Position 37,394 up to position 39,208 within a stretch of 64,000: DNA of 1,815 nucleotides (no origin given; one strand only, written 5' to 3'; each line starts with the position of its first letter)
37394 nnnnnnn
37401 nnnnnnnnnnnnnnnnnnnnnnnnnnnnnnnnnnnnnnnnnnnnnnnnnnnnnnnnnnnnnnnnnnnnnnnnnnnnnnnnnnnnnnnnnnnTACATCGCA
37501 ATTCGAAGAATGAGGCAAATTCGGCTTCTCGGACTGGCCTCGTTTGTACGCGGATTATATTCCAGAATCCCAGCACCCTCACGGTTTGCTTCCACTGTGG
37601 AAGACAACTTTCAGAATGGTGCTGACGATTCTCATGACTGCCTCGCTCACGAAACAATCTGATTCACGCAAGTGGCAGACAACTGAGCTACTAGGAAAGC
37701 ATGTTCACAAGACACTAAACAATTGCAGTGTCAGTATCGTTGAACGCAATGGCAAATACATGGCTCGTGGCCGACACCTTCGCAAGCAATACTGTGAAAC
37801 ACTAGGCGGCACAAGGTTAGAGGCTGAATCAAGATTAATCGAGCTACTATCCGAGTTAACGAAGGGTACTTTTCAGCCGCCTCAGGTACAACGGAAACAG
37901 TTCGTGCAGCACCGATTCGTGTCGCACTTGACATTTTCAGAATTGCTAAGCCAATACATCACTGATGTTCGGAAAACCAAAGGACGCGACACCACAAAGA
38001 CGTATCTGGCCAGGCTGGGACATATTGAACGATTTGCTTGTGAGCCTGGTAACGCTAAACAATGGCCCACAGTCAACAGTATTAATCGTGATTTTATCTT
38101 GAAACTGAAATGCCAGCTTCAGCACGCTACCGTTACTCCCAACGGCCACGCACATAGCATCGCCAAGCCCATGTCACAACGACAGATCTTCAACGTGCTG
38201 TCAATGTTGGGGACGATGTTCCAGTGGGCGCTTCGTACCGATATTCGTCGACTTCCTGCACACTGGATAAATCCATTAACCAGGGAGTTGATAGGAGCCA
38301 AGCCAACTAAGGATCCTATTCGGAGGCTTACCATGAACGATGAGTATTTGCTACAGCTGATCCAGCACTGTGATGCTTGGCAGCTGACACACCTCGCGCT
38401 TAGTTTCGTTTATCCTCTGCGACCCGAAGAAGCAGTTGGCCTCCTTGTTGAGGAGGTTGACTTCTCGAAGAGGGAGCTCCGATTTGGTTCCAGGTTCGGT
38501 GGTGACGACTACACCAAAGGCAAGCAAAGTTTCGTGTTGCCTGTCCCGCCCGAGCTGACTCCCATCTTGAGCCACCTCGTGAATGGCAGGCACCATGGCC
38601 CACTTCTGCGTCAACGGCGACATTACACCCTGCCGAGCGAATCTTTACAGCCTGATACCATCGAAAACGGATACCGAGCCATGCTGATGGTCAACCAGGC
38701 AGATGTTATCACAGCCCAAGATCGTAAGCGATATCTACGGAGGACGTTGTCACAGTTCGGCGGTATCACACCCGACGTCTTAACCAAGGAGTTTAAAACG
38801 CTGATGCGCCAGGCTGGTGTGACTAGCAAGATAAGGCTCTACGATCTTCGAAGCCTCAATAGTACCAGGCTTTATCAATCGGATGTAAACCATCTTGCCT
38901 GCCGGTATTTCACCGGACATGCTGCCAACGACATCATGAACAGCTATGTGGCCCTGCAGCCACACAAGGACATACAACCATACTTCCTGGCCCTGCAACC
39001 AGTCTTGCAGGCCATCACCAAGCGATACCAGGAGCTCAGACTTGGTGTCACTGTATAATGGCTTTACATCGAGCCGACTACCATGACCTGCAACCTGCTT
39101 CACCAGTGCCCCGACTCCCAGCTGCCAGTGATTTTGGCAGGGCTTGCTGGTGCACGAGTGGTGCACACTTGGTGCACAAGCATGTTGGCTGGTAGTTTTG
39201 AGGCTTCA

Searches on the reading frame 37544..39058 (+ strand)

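Call 3: search_protein_families(library=pfam, proteins=[window:37544-39058:+], max_evalue=1)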
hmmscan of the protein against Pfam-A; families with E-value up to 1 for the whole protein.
window:37544-39058:+ (504 aa): 2 families
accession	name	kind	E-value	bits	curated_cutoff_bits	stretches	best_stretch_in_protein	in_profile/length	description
PF00589.27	Phage_integrase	-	7.6e-09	36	27.1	1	269-472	8-169/172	Phage integrase family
PF13102.12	Phage_int_SAM_5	-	0.0027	18.5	22.3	1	130-234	1-87/98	Phage integrase SAM-like domain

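Call 4: search_protein_families(library=padloc, proteins=[window:37544-39058:+], max_evalue=1)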
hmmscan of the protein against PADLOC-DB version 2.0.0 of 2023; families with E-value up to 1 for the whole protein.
window:37544-39058:+ (504 aa): 0 families

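Call 5: search_protein_families(library=ncbifam, proteins=[window:37544-39058:+], max_evalue=1)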
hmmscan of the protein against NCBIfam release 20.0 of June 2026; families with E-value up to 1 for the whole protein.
window:37544-39058:+ (504 aa): 1 family
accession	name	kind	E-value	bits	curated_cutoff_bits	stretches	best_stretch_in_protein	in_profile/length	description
NF040815.2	recomb_XerA_Arch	equivalog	6.1e-05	22.7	220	1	404-471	187-254/263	site-specific tyrosine recombinase/integron integrase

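Call 67: search_protein_families(library=phrogs, proteins=[window:37544-39058:+], max_evalue=0.01)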
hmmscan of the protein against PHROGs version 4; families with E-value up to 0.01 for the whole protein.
window:37544-39058:+ (504 aa): 2 families
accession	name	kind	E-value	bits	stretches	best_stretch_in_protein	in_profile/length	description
phrog_1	-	integration and excision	3.3e-21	77.2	1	48-470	111-434/611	integrase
phrog_216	-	integration and excision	2e-06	28.1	1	287-473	83-226/301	integrase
